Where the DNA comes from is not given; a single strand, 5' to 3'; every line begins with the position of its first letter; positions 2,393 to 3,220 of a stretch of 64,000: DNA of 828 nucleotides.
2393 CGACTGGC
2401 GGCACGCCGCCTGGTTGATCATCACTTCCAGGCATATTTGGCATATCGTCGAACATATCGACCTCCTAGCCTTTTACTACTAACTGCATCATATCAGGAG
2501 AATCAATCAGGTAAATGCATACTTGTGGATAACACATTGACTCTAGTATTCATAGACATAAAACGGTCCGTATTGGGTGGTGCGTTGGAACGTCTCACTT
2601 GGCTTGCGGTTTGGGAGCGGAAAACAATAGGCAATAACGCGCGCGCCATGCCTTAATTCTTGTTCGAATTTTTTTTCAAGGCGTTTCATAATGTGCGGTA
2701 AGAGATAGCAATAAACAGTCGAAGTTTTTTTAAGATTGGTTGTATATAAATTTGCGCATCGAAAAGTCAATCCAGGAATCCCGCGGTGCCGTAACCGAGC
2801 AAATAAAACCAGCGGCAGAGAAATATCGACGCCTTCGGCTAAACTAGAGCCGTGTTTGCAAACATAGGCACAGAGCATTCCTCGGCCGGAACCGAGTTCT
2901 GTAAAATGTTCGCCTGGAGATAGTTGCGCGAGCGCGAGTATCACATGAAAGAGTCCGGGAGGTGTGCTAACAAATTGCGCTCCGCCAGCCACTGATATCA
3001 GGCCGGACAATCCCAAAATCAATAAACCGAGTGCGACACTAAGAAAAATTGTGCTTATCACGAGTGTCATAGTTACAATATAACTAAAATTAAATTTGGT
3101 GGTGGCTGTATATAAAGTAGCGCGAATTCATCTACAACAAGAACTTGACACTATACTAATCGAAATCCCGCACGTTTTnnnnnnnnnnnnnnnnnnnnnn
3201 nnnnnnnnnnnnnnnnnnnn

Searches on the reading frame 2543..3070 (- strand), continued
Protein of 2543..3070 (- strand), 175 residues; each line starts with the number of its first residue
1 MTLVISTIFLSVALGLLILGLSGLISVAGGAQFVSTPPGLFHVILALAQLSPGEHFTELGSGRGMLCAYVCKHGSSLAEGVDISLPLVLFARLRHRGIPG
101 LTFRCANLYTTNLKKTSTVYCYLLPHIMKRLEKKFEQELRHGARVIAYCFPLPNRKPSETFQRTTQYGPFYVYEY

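Call 66: find_encoding_contigs(protein=P0064, flank=5000, max_places=1)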
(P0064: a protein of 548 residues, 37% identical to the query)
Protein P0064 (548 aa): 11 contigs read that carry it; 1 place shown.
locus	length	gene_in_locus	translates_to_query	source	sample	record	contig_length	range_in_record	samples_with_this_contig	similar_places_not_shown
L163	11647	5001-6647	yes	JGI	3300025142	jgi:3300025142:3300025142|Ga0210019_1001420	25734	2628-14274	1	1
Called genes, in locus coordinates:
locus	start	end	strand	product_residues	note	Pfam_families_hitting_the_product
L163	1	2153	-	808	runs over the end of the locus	PF19590:TrbL_3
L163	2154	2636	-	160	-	-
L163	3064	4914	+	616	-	-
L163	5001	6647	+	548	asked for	PF00308:Bac_DnaA (faint), PF01637:ATPase_2 (faint), PF13191:AAA_16 (weak), PF00158:Sigma54_activat (weak), PF07724:AAA_2, PF07728:AAA_5, PF00004:AAA (weak), PF10431:ClpB_D2-small, +4 more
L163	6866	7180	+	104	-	-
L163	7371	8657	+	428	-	PF10412:TrwB_AAD_bind (faint)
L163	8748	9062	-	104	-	PF05635:23S_rRNA_IVP, PF22296:bAvd (weak)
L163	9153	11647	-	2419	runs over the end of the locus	-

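Call 67: find_encoding_contigs(protein=P0036, flank=5000, max_places=1)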
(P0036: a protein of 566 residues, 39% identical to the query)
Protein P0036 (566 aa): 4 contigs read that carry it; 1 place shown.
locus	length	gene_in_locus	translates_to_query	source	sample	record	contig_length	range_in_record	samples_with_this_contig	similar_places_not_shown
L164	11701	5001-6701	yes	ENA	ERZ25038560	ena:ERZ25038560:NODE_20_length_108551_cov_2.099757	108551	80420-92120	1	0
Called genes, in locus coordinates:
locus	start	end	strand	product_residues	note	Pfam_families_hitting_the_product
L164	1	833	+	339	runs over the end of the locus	PF00092:VWA (weak), PF13519:VWA_2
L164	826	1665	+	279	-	-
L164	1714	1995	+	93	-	-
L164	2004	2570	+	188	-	PF03358:FMN_red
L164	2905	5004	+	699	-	-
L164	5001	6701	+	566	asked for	PF01078:Mg_chelatase (faint), PF13191:AAA_16 (weak), PF20030:bpMoxR (faint), PF17871:AAA_lid_9 (weak), PF00158:Sigma54_activat, PF07724:AAA_2, PF07728:AAA_5, PF10431:ClpB_D2-small, +7 more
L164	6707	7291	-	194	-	PF03167:UDG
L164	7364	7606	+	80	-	PF01177:Asp_Glu_race (weak)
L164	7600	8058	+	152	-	PF01177:Asp_Glu_race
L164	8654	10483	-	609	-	-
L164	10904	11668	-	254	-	PF01145:Band_7, PF13421:Band_7_1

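Call 85: search_protein_families(library=padloc, proteins=[P0003, window:2543-3070:-, L163:3064-4914:+], max_evalue=0.01)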
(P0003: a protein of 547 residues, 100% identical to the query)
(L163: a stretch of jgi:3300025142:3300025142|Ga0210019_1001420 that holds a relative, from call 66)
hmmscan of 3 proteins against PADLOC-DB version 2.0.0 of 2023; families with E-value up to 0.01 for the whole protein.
P0003 (547 aa): 18 families
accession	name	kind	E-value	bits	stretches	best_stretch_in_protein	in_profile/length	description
PDLC04606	PDC-M37B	-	3.8e-40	136.3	1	252-422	131-299/390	-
PDLC04605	PDC-M37B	-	2.8e-34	117.1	1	256-420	265-427/518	-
PDLC03838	DolB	-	6.7e-32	109.2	2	253-420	127-281/375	-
PDLC04140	mad8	-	1.4e-08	32.6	1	299-342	31-68/314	mads_8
PDLC04232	IetA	-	2.9e-06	24.9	1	259-320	87-141/330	-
PDLC02914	ATPase-Toprim_I-B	-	3.8e-06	24.3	0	31-71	18-54/443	-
PDLC04789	PDC-S01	-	2e-05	21.8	1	35-153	14-115/375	-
PDLC04475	PDC-M16A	-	0.00015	18.4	1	18-68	12-61/721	-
PDLC04791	PDC-S01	-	0.00018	18.3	1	23-153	4-126/395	-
PDLC04788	PDC-S01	-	0.00026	18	1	23-111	4-92/448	-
PDLC04476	PDC-M16A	-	0.00041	16.9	1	18-64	5-51/691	-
PDLC04786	PDC-S01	-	0.00058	16.7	0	23-111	5-95/439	-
PDLC01993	RtcR--CARF_AAA_HTH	-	0.00072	16.1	1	261-351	176-263/523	-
PDLC00915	TRIP13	-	0.00089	16.7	0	230-321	6-89/302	TRIP13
PDLC02196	IetA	-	0.001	16.6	1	293-319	120-146/374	-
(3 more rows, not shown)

window:2543-3070:- (175 aa): 1 family
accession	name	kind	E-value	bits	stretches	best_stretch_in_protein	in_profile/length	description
PDLC04134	mad2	-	8.6e-07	26.1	1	34-150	273-397/492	mads_2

L163:3064-4914:+ (616 aa): 0 families
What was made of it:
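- Closest known: Dodola defence system. Same: A two-gene unit of an uncharacterised protein plus a ClpB-like AAA+ ATPase, with a weak DolB model hit (call 85).
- The ATPase hits PADLOC DolB (6.7e-32) and PDC-M37B (3.8e-40) models over its AAA_2 domain (call 85).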

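Call 86: search_protein_families(library=phrogs, proteins=[L085:5539-8004:+, L163:3064-4914:+, L164:2905-5004:+], max_evalue=0.01)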
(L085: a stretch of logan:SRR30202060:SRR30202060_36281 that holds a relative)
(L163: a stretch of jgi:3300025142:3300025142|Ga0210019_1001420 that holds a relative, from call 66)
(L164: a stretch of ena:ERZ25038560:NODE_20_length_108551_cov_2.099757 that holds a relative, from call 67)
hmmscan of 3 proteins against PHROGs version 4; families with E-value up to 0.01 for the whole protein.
L085:5539-8004:+ (821 aa): 0 families

L163:3064-4914:+ (616 aa): 0 families

L164:2905-5004:+ (699 aa): 0 families

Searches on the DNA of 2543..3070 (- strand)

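Call 35: search_rna_families(sources=[L001, L083, L085, L087, L088], threshold=gathering)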
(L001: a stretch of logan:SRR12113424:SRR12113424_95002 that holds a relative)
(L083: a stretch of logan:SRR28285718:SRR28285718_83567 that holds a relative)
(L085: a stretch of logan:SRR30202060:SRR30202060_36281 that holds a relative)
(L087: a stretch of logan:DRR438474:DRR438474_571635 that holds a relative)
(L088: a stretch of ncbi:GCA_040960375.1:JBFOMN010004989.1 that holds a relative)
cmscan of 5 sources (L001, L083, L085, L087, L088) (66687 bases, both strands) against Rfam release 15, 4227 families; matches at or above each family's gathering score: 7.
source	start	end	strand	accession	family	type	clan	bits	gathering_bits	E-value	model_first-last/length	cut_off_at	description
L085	2580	2927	+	RF00023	tmRNA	Gene;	CL00001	99.1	47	1.8e-37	1-374/374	no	transfer-messenger RNA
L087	2237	2578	+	RF00023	tmRNA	Gene;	CL00001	95.7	47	4.7e-36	1-374/374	no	transfer-messenger RNA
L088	2223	2605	-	RF00023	tmRNA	Gene;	CL00001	93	47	6.8e-35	1-374/374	no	transfer-messenger RNA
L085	13337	13408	-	RF00005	tRNA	Gene; tRNA;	CL00001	73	29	4.9e-14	1-71/71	no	tRNA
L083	9724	9795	-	RF00005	tRNA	Gene; tRNA;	CL00001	72.8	29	5.6e-14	1-71/71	no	tRNA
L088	12784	12857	-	RF00005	tRNA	Gene; tRNA;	CL00001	70.2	29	2.8e-13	1-71/71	no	tRNA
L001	1109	1235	+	RF00174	Cobalamin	Cis-reg; riboswitch;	CL00101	31.9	31.5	0.00026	1-189/189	no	Cobalamin riboswitch aptamer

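Call 46: search_rna_families(sources=[L083, L085, L087, L089, L091], threshold=evalue, max_evalue=5)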
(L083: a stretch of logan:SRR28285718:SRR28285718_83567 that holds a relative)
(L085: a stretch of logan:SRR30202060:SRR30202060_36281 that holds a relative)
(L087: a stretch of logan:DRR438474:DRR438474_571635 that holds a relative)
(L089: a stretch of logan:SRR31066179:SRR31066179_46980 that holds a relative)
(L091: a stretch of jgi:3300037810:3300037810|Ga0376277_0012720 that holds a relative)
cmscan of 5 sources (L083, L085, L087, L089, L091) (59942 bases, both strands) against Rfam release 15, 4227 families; matches with E-value up to 5: 18.
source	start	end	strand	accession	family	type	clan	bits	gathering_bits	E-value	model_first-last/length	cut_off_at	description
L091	273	635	+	RF00023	tmRNA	Gene;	CL00001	99.4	47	1.2e-37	1-374/374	no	transfer-messenger RNA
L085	2580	2927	+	RF00023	tmRNA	Gene;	CL00001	99.1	47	1.7e-37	1-374/374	no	transfer-messenger RNA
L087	2237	2578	+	RF00023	tmRNA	Gene;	CL00001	95.7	47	4.2e-36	1-374/374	no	transfer-messenger RNA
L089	10343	10416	-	RF00005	tRNA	Gene; tRNA;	CL00001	74.9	29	1.3e-14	1-71/71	no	tRNA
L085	13337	13408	-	RF00005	tRNA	Gene; tRNA;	CL00001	73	29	4.4e-14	1-71/71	no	tRNA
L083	9724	9795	-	RF00005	tRNA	Gene; tRNA;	CL00001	72.8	29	5e-14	1-71/71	no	tRNA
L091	9758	9829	-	RF00005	tRNA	Gene; tRNA;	CL00001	71.3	29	1.3e-13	1-71/71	no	tRNA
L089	1694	1821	+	RF00174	Cobalamin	Cis-reg; riboswitch;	CL00101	50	31.5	1.6e-09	1-189/189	no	Cobalamin riboswitch aptamer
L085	5360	5490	+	RF01482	AdoCbl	Cis-reg; riboswitch;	CL00101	42.8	50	0.00016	1-149/149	no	AdoCbl (Cobalamin/B12) riboswitch aptamer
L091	1754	1884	+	RF00174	Cobalamin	Cis-reg; riboswitch;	CL00101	42.5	31.5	2.2e-07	1-189/189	no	Cobalamin riboswitch aptamer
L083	3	145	+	RF00174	Cobalamin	Cis-reg; riboswitch;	CL00101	30.8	31.5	0.00051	1-189/189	no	Cobalamin riboswitch aptamer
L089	10342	10416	+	RF04354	Plastid-ycf2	Cis-reg;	-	29.3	65.7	0.051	1-75/75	no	Plastid-ycf2 5UTR RNA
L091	605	748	+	RF04321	tmRNA_permuted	Gene;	-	27.2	47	0.12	33-105/213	no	permuted transfer-messenger RNA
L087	13298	13342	-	RF00005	tRNA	Gene; tRNA;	CL00001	26.3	29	0.31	28-71/71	5'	tRNA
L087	5499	5558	+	RF01482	AdoCbl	Cis-reg; riboswitch;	CL00101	25.1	50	2.1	32-89/149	no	AdoCbl (Cobalamin/B12) riboswitch aptamer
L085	13336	13408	+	RF04354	Plastid-ycf2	Cis-reg;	-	23.8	65.7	1.6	1-75/75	no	Plastid-ycf2 5UTR RNA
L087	2546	2692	+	RF04321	tmRNA_permuted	Gene;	-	22.2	47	1.7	31-107/213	no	permuted transfer-messenger RNA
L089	6146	6219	-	RF01395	isrL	Gene; sRNA;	-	15.6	35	3.5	66-133/345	no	isrL Hfq binding RNA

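Call 68: search_rna_families(sources=[L163, L164, L088, L090], threshold=evalue, max_evalue=1)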
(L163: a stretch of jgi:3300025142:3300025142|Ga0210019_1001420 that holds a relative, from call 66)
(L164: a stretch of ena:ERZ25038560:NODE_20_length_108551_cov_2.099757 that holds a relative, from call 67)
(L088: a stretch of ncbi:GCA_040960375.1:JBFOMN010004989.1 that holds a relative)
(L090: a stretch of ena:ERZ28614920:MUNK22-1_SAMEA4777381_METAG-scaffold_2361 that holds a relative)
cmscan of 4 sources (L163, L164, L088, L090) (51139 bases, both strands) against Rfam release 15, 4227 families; matches with E-value up to 1: 9.
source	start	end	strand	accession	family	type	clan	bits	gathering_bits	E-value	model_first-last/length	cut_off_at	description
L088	2223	2605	-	RF00023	tmRNA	Gene;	CL00001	93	47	5.2e-35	1-374/374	no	transfer-messenger RNA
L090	10264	10337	-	RF00005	tRNA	Gene; tRNA;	CL00001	74.9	29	1.1e-14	1-71/71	no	tRNA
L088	12784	12857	-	RF00005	tRNA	Gene; tRNA;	CL00001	70.2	29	2.2e-13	1-71/71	no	tRNA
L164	8428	8500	-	RF00005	tRNA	Gene; tRNA;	CL00001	68.6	29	6.1e-13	1-71/71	no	tRNA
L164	10686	10758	-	RF00005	tRNA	Gene; tRNA;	CL00001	65.2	29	5.2e-12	1-71/71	no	tRNA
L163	2839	2920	+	RF01689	AdoCbl-II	Cis-reg; riboswitch;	CL00101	52.7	36.5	4.5e-10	1-81/81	no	AdoCbl-II (Cobalamin/B12) riboswitch aptamer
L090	1544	1674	+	RF00174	Cobalamin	Cis-reg; riboswitch;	CL00101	50.9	31.5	7.6e-10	1-189/189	no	Cobalamin riboswitch aptamer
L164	2710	2845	+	RF01482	AdoCbl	Cis-reg; riboswitch;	CL00101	45.7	50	2.8e-05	1-149/149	no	AdoCbl (Cobalamin/B12) riboswitch aptamer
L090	10263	10337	+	RF04354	Plastid-ycf2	Cis-reg;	-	29.3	65.7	0.043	1-75/75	no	Plastid-ycf2 5UTR RNA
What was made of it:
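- Homologous leaders upstream of the orthologous genes score 50.0 (L089), 50.9 (L090), 42.5 (L091), 42.8 (L085), 30.8 (L083), 52.7 (L163) and 45.7 (L164) bits (calls 46, 68).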
